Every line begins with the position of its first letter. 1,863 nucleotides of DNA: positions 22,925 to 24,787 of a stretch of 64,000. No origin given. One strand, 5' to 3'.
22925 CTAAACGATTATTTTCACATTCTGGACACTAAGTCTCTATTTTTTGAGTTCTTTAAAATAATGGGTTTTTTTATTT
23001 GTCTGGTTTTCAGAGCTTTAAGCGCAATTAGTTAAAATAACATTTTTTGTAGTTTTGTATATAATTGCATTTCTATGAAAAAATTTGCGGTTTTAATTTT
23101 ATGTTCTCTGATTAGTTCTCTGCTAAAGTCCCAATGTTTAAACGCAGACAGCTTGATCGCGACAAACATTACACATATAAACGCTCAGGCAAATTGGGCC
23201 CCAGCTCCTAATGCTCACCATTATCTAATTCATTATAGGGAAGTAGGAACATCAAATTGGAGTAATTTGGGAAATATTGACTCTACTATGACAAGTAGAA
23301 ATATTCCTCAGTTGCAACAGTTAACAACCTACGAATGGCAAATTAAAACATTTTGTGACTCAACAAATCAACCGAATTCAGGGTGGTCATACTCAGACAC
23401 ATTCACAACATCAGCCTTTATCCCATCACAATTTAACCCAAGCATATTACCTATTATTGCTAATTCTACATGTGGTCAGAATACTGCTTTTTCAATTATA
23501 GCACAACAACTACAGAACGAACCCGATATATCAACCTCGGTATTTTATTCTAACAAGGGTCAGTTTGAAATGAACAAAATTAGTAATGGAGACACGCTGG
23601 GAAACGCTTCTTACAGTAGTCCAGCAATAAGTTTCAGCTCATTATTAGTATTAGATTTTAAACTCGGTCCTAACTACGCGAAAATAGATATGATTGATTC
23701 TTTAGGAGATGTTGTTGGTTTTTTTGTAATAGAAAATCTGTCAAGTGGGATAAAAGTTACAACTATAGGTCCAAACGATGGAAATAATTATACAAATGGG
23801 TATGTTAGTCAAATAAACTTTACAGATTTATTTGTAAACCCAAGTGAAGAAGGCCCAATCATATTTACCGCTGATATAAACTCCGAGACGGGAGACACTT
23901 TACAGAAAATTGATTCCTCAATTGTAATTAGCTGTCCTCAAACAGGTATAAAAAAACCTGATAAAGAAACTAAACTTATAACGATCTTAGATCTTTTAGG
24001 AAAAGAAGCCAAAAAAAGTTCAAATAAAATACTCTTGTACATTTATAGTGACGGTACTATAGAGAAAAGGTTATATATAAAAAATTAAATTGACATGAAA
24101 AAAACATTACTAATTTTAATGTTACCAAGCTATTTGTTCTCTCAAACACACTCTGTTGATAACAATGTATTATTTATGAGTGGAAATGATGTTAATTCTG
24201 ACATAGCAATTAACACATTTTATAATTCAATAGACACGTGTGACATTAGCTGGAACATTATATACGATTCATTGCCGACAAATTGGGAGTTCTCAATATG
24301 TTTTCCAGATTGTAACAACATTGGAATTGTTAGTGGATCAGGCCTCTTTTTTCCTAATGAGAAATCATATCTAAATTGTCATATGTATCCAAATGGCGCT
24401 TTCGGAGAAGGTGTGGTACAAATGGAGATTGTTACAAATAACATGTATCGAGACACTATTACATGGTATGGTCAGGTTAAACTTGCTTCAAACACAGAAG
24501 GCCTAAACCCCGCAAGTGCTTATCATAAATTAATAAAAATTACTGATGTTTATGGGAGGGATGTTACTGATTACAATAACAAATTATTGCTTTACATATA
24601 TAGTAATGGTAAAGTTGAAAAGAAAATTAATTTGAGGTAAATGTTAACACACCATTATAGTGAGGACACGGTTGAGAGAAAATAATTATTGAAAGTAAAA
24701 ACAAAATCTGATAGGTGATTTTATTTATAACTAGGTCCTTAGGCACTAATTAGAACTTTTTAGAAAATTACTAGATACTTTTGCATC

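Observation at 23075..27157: Secreted-protein cassette: three unrelated bodies share a ~36-aa C-terminal tail resembling a collapsed T9SS sorting domain, co-transcribed with an EEP nuclease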

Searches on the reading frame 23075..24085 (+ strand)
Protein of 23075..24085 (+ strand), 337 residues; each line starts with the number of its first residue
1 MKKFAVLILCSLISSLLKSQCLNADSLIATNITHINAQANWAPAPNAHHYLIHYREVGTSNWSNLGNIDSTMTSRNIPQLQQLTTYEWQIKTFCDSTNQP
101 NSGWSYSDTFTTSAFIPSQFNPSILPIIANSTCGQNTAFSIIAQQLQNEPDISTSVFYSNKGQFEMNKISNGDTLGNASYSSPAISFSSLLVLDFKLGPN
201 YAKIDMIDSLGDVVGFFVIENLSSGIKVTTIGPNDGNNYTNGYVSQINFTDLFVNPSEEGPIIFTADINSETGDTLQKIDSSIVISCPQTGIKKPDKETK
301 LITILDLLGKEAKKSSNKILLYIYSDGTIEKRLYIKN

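Call 3: search_protein_families(library=pfam, proteins=[window:23075-24085:+], max_evalue=1)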
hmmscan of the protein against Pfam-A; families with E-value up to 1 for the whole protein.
window:23075-24085:+ (337 aa): 2 families
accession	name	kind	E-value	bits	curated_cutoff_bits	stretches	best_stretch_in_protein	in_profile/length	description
PF00041.27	fn3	-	0.00043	20.9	25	1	27-104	6-80/84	Fibronectin type III domain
PF25059.1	FN3_DSCAM-DSCAML_C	-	0.031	15.1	39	1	48-93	21-65/89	DSCAM/DSCAML C-terminal Fn3-like domain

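Call 4: search_protein_families(library=ncbifam, proteins=[window:23075-24085:+], max_evalue=1)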
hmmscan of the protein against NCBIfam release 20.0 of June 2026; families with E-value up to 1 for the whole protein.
window:23075-24085:+ (337 aa): 0 families

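Call 68: find_homologous_proteins(query=window:23135-23944:+, max_evalue=0.001)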
Query window:23135-23944:+ (270 aa): 208 proteins with E <= 0.001 among 446 candidates; the best 120 are listed.
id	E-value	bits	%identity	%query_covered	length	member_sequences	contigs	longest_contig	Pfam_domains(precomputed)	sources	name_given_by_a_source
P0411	3.5e-176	602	76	99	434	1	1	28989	PF25059.2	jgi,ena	-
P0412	5.0e-165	565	68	99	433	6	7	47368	PF25059.2,PF00041.28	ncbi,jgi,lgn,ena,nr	ncbi:MAG: fibronectin type III domain-containing protein [Flavobacteriales bacterium]|jgi:hypothetic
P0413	4.5e-157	539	89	100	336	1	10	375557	-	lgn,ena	-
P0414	2.2e-155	534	87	100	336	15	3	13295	-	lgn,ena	-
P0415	2.6e-155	534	88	100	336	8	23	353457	-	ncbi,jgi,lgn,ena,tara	tara:strand:+ start:8015 stop:9025 length:1011 start_codon:yes stop_codon:yes gene_type:complete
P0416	7.1e-155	532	87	100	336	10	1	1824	-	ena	-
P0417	6.5e-154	529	87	100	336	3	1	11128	-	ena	-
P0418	2.2e-153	527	87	100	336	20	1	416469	-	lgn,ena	-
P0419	3.6e-152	523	86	100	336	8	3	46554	-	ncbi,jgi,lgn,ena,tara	tara:strand:- start:4150 stop:5160 length:1011 start_codon:yes stop_codon:yes gene_type:complete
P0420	2.0e-151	521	86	100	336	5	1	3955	-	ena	-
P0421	4.5e-147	506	65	94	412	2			PF25059.2,PF00041.28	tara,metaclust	tara:strand:- start:65291 stop:66529 length:1239 start_codon:yes stop_codon:yes gene_type:complete|m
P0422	2.5e-146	504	82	100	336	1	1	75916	-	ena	-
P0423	5.5e-145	500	81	100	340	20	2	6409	-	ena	-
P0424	6.9e-145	499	81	100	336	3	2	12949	-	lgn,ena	-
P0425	2.3e-135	468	76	100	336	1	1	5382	-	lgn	-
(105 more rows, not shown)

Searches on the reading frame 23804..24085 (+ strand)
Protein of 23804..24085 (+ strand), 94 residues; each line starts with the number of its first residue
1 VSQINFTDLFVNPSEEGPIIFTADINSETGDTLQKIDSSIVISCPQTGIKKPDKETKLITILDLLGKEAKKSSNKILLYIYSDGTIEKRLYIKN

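Call 7: search_protein_families(library=ncbifam, proteins=[window:23804-24085:+], max_evalue=10)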
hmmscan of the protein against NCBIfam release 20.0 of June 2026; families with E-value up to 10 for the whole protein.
seq(94 aa): 0 families

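Call 8: search_protein_families(library=pfam, proteins=[window:23804-24085:+], max_evalue=10)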
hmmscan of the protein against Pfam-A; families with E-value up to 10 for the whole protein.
seq(94 aa): 2 families
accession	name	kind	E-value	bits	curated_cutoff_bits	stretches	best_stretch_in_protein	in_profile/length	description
PF05117.17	DUF695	-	0.078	13.7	23.1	1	15-94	11-96/134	Family of unknown function (DUF695)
PF17455.7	LtuB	-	0.15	13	25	1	21-88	3-67/79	Late transcription unit B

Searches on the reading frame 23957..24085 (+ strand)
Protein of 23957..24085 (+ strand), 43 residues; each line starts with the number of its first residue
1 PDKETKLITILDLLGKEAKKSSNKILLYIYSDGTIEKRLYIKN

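Call 11: find_homologous_proteins(query=A1, max_evalue=0.01)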
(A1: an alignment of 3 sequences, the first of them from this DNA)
Query A1 (3 sequences) (43 aa, profile of the alignment): 193 proteins with E <= 0.01 among 202 candidates; the best 120 are listed.
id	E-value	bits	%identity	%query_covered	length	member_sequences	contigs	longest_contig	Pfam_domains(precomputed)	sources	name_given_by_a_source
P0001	5.5e-22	95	56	84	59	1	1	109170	-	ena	-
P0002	8.0e-18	82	41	91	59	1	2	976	-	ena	-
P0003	1.1e-17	81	46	91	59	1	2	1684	-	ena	-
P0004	8.1e-17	78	44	91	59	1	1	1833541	-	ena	-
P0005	7.8e-16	75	51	86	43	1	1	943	-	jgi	jgi:hypothetical protein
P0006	1.0e-15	75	54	86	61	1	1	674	-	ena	-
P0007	1.1e-15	75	62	79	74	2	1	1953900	-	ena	-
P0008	1.4e-15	74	44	84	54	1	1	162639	-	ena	-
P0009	1.6e-15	74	54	86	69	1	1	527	-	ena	-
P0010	2.4e-15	74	62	86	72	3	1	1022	-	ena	-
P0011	3.2e-15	73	51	86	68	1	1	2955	-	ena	-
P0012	3.5e-15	73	47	88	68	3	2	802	-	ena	-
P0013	3.8e-15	73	51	95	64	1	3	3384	-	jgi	jgi:hypothetical protein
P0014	4.9e-15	73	51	86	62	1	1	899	-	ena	-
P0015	5.7e-15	72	49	95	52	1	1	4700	-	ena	-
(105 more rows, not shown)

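Call 13: find_encoding_contigs(protein=P0001, flank=10000, max_places=3)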
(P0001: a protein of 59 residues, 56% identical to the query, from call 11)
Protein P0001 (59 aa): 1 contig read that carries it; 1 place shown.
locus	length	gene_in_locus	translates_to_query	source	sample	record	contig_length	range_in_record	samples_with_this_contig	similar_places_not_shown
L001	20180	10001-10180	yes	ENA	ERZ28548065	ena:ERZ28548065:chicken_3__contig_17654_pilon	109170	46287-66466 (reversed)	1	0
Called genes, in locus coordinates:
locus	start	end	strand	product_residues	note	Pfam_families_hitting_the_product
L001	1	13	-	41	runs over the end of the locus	PF00749:tRNA-synt_1c (weak)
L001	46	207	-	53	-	-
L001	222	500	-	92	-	PF00749:tRNA-synt_1c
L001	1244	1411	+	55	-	-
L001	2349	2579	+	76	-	-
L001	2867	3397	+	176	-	-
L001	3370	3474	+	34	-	-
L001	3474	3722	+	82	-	-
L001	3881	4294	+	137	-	PF02130:YbeY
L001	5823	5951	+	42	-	-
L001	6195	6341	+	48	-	-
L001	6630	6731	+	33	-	-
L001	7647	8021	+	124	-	-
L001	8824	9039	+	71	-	-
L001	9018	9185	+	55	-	-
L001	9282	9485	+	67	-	-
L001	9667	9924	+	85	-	-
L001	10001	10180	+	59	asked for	-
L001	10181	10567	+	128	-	PF19580:Exo_endo_phos_3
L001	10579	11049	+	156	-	PF19580:Exo_endo_phos_3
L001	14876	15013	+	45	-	PF21544:PorZ_N_b_propeller (weak)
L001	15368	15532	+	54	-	-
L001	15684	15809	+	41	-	-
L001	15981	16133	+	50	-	-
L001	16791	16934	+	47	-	PF11967:RecO_N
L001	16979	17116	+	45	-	-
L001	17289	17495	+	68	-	-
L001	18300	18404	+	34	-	-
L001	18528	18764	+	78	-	-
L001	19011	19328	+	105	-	-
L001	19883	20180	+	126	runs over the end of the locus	-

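Call 14: find_encoding_contigs(protein=P0004, flank=10000, max_places=3)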
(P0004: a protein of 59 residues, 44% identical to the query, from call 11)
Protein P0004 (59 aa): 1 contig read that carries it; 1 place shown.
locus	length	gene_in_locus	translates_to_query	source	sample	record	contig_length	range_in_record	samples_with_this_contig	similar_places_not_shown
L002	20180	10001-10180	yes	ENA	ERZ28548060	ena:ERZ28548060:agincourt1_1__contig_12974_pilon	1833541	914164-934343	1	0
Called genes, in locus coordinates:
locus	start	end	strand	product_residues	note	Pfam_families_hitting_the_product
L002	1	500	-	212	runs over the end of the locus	PF01613:Flavin_Reduct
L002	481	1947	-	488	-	PF00875:DNA_photolyase, PF03441:FAD_binding_7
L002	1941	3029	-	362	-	PF03441:FAD_binding_7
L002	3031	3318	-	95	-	PF10985:DUF2805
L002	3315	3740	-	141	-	-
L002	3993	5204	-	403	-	PF02492:cobW, PF07683:CobW_C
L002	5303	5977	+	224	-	PF00005:ABC_tran, PF13304:AAA_21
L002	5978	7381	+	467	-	PF12679:ABC2_membrane_2, PF12698:ABC2_membrane_3, PF10920:DUF2705, PF12040:DUF3526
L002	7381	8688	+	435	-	-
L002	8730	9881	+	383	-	PF13360:PQQ_2 (faint), PF25293:Beta-prop_EMC1_N (faint)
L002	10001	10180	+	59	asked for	-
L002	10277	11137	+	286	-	-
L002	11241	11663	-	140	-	-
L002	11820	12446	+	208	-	PF00702:Hydrolase, PF13419:HAD_2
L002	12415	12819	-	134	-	PF00903:Glyoxalase, PF13468:Glyoxalase_3, PF13669:Glyoxalase_4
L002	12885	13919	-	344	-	PF13609:Porin_4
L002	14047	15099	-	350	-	PF01266:DAO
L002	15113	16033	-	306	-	PF11751:PorP_SprF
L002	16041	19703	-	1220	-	PF20009:GEVED, PF13573:SprB, PF13585:CHU_C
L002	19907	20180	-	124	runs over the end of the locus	PF02152:FolB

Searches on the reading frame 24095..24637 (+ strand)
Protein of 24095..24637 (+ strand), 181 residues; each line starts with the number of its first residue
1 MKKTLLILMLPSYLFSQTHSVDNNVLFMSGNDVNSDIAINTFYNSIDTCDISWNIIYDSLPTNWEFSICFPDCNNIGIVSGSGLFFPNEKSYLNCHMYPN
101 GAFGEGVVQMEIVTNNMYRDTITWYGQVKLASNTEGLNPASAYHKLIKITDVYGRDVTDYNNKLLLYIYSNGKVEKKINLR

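Call 3: search_protein_families(library=pfam, proteins=[window:24095-24637:+], max_evalue=1)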
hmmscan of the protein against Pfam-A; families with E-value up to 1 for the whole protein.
window:24095-24637:+ (181 aa): 1 family
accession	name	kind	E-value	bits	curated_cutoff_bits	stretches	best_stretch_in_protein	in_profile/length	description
PF13556.12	HTH_30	-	0.24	11.7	27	1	126-168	13-55/59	PucR C-terminal helix-turn-helix domain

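Call 4: search_protein_families(library=ncbifam, proteins=[window:24095-24637:+], max_evalue=1)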
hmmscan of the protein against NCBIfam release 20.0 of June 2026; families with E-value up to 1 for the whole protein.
window:24095-24637:+ (181 aa): 0 families

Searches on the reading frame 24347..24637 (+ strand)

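Call 7: search_protein_families(library=ncbifam, proteins=[window:24347-24637:+], max_evalue=10)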
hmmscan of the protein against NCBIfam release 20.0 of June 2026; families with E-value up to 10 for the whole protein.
seq(97 aa): 0 families

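Call 8: search_protein_families(library=pfam, proteins=[window:24347-24637:+], max_evalue=10)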
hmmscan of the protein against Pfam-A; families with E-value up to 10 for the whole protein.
seq(97 aa): 1 family
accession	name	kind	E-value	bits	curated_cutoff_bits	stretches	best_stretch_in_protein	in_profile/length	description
PF13556.12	HTH_30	-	0.073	13.3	27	1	42-84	13-55/59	PucR C-terminal helix-turn-helix domain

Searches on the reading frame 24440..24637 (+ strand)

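Call 7: search_protein_families(library=ncbifam, proteins=[window:24440-24637:+], max_evalue=10)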
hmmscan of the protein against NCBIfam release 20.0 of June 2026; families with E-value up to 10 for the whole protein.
seq(66 aa): 0 families

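Call 8: search_protein_families(library=pfam, proteins=[window:24440-24637:+], max_evalue=10)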
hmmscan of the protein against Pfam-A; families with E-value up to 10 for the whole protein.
seq(66 aa): 1 family
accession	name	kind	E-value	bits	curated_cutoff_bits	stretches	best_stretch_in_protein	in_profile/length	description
PF13556.12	HTH_30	-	0.031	14.5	27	1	11-53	13-55/59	PucR C-terminal helix-turn-helix domain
